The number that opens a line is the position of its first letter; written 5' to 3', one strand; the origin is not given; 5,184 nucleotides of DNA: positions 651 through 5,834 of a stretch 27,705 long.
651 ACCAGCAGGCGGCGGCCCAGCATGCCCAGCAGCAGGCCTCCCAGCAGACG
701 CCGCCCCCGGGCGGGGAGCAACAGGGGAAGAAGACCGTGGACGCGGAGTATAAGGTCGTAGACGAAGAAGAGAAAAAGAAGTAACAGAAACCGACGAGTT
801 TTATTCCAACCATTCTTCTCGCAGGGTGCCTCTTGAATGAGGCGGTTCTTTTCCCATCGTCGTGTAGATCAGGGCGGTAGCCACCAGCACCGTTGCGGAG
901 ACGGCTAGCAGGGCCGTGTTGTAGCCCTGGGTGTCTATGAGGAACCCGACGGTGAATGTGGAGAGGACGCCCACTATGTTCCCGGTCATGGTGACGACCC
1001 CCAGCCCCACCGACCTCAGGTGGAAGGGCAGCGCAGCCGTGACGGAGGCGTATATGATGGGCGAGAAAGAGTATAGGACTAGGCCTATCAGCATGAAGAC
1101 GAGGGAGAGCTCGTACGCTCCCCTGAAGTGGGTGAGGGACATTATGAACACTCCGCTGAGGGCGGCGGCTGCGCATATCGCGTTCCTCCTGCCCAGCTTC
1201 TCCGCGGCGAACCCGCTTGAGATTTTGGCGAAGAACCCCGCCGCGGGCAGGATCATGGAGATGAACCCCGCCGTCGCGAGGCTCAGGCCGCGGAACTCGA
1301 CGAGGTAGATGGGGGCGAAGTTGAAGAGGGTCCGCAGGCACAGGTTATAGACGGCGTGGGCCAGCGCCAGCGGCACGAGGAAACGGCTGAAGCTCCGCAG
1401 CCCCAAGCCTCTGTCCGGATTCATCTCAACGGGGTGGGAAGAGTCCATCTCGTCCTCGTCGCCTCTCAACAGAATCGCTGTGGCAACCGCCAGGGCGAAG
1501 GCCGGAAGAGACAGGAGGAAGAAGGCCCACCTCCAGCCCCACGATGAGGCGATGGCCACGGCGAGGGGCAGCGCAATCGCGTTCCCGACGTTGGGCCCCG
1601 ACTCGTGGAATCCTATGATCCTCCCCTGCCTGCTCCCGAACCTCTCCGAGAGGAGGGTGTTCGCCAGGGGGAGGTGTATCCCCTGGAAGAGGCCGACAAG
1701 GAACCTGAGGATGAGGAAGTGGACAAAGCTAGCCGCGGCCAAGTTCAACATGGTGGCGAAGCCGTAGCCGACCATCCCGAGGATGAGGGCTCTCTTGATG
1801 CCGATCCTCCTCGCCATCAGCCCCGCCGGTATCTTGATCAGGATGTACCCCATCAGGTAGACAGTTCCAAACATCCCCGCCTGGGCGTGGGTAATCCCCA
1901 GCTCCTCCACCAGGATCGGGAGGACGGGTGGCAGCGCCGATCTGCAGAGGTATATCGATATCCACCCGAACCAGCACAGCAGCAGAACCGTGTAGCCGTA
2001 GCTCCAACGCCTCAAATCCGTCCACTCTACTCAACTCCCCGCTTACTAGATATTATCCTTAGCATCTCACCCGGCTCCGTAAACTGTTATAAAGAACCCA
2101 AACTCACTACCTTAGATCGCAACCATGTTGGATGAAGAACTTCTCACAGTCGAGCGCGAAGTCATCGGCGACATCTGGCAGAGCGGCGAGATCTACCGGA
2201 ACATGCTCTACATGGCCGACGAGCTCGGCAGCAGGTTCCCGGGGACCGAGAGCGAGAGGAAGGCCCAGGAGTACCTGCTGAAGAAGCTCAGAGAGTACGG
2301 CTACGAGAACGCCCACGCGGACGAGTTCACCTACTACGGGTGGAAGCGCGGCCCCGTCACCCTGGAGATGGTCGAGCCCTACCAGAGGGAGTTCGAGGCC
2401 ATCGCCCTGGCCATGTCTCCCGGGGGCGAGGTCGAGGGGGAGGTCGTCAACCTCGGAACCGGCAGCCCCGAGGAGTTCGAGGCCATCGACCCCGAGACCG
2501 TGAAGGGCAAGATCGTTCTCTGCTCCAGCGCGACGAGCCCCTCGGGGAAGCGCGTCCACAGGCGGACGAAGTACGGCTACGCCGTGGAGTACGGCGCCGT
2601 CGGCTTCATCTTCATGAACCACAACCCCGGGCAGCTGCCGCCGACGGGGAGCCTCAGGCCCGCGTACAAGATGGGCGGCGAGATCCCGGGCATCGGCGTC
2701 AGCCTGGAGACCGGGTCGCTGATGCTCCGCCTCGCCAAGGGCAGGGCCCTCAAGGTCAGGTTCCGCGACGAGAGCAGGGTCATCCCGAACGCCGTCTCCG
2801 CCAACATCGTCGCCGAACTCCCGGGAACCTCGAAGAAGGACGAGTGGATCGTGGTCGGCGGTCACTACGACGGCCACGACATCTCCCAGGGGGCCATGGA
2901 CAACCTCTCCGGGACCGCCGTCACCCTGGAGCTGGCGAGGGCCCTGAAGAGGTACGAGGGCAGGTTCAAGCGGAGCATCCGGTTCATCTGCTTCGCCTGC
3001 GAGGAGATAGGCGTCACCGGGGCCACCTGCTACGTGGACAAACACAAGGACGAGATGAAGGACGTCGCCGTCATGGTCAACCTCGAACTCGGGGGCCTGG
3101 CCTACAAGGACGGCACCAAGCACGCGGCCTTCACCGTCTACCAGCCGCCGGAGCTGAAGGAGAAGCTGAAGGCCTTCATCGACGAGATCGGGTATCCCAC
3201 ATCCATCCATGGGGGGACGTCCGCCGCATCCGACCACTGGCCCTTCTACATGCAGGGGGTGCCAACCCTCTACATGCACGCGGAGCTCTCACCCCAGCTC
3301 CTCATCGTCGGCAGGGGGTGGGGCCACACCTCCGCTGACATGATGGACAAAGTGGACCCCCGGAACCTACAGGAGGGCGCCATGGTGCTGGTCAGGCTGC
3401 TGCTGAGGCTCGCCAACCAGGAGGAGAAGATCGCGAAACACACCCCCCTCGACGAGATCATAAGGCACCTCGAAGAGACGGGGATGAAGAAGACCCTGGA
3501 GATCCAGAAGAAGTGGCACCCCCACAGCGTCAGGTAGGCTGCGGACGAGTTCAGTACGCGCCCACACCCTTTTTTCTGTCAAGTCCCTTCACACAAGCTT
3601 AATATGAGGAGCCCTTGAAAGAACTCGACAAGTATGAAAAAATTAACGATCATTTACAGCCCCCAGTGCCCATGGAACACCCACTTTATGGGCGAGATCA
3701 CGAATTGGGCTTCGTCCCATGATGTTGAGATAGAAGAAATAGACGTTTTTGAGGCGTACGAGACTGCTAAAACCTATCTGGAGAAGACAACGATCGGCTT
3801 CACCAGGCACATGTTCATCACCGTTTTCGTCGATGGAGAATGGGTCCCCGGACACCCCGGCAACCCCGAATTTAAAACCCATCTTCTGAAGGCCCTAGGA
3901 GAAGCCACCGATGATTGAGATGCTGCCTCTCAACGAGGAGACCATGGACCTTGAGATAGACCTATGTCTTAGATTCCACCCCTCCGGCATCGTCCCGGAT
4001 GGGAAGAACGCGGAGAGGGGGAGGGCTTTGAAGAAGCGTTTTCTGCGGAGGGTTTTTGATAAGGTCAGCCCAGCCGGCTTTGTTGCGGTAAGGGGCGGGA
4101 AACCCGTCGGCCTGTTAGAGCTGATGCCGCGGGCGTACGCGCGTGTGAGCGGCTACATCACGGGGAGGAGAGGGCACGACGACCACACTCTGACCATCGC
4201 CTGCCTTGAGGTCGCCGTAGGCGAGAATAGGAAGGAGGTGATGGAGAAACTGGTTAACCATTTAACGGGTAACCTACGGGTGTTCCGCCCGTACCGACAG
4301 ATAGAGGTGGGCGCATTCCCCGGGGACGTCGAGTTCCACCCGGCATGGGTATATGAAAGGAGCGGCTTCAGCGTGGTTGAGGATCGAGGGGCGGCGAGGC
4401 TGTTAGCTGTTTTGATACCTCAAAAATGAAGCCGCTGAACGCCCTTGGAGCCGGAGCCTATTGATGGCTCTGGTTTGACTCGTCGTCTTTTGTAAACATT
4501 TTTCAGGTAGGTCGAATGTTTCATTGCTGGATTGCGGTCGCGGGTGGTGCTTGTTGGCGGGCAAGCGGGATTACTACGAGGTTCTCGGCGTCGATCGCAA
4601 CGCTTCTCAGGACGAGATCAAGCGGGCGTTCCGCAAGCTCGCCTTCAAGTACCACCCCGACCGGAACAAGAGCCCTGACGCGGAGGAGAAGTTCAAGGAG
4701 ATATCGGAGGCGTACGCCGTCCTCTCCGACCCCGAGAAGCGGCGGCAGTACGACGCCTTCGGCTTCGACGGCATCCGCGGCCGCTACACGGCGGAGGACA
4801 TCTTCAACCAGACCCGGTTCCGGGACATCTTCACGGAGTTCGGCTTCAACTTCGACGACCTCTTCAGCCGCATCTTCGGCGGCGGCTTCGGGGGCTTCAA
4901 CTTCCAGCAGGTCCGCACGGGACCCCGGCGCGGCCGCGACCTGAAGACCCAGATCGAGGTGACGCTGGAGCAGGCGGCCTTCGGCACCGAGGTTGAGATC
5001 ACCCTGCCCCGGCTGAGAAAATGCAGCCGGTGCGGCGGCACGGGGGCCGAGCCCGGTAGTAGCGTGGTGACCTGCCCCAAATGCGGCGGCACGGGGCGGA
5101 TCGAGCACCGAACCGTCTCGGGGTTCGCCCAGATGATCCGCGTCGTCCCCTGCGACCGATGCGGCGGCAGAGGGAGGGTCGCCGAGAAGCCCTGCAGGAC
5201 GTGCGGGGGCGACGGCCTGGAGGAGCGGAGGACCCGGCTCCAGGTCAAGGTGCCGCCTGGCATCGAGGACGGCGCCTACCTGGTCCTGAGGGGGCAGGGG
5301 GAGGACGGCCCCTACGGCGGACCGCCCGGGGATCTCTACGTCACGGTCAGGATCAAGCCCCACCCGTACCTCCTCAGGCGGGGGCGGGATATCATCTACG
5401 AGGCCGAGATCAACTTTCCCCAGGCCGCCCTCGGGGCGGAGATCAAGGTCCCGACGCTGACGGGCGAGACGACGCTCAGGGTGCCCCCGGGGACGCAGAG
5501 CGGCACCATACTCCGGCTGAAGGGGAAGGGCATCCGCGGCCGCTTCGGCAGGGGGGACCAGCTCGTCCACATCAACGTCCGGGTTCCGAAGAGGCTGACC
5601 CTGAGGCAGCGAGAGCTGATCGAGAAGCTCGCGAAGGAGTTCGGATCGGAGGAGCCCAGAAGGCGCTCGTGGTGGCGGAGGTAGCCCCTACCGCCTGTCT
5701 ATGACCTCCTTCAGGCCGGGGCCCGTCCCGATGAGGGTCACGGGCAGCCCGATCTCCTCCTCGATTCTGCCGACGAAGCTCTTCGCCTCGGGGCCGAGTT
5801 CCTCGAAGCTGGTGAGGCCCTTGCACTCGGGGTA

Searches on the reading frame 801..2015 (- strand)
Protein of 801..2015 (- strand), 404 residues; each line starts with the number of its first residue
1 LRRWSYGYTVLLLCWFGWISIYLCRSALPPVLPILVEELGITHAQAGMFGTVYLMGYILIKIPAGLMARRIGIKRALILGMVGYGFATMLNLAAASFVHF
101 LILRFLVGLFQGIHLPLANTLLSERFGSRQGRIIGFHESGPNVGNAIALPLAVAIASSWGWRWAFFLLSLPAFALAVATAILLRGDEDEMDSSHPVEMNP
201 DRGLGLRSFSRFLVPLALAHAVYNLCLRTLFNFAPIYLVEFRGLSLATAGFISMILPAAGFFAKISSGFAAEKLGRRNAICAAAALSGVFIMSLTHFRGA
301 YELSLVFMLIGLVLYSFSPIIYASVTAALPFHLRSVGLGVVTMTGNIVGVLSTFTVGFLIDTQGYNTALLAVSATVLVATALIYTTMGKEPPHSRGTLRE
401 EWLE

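Call 79: search_protein_families(library=pfam, proteins=[window:801-2015:-], max_evalue=0.001)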
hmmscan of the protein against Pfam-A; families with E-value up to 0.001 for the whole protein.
window:801-2015:- (404 aa): 2 families
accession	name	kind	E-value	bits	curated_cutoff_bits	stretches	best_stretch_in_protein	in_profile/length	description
PF07690.21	MFS_1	-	5.1e-54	183.9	33.4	2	15-352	2-346/347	Major Facilitator Superfamily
PF00083.30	Sugar_tr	-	1.7e-07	30.9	22.3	1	44-178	46-187/452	Sugar (and other) transporter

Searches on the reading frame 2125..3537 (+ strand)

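Call 79: search_protein_families(library=pfam, proteins=[window:2125-3537:+], max_evalue=0.001)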
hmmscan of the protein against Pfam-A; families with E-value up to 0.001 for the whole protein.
window:2125-3537:+ (470 aa): 4 families
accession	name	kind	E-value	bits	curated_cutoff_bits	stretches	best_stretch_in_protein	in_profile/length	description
PF04389.22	Peptidase_M28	-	3.1e-35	122.1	21.3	1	227-422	1-189/193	Peptidase family M28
PF02225.27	PA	-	6.3e-11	42.7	23.9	1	103-198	1-93/95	PA domain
PF01546.33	Peptidase_M20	-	1.4e-08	35.4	24.6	1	250-427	26-205/206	Peptidase family M20/M25/M40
PF16254.10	DUF4910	-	1.4e-05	24.5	26.6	0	257-323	83-144/247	Domain of unknown function (DUF4910)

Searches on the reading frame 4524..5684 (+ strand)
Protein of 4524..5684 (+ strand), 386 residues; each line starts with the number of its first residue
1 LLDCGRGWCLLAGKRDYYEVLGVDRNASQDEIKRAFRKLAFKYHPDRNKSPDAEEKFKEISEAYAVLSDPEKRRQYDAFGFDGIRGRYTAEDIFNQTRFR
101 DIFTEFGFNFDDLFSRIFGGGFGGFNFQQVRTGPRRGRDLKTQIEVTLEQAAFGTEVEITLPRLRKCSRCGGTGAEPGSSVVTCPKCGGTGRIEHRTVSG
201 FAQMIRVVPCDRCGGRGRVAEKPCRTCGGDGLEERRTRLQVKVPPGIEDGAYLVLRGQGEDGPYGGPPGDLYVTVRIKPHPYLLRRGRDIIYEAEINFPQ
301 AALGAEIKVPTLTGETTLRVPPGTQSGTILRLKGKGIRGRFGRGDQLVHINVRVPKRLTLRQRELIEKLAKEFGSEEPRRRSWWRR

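Call 20: search_protein_families(library=pfam, proteins=[window:4524-5684:+], max_evalue=0.001)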
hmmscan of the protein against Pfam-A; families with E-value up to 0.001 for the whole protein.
window:4524-5684:+ (386 aa): 4 families
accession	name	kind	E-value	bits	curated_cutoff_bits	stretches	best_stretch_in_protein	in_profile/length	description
PF01556.23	DnaJ_C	-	3.4e-47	160.7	26.6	1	141-355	2-152/152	DnaJ C terminal domain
PF00226.36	DnaJ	-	5.7e-30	103.6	27.8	1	16-77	1-63/63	DnaJ domain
PF00684.25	DnaJ_CXXCXGXG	-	2.3e-13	50.6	32.7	1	167-231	1-65/65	DnaJ central domain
PF15777.11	Anti-TRAP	-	3.2e-05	24.3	32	1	157-193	2-42/59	Tryptophan RNA-binding attenuator protein inhibitory protein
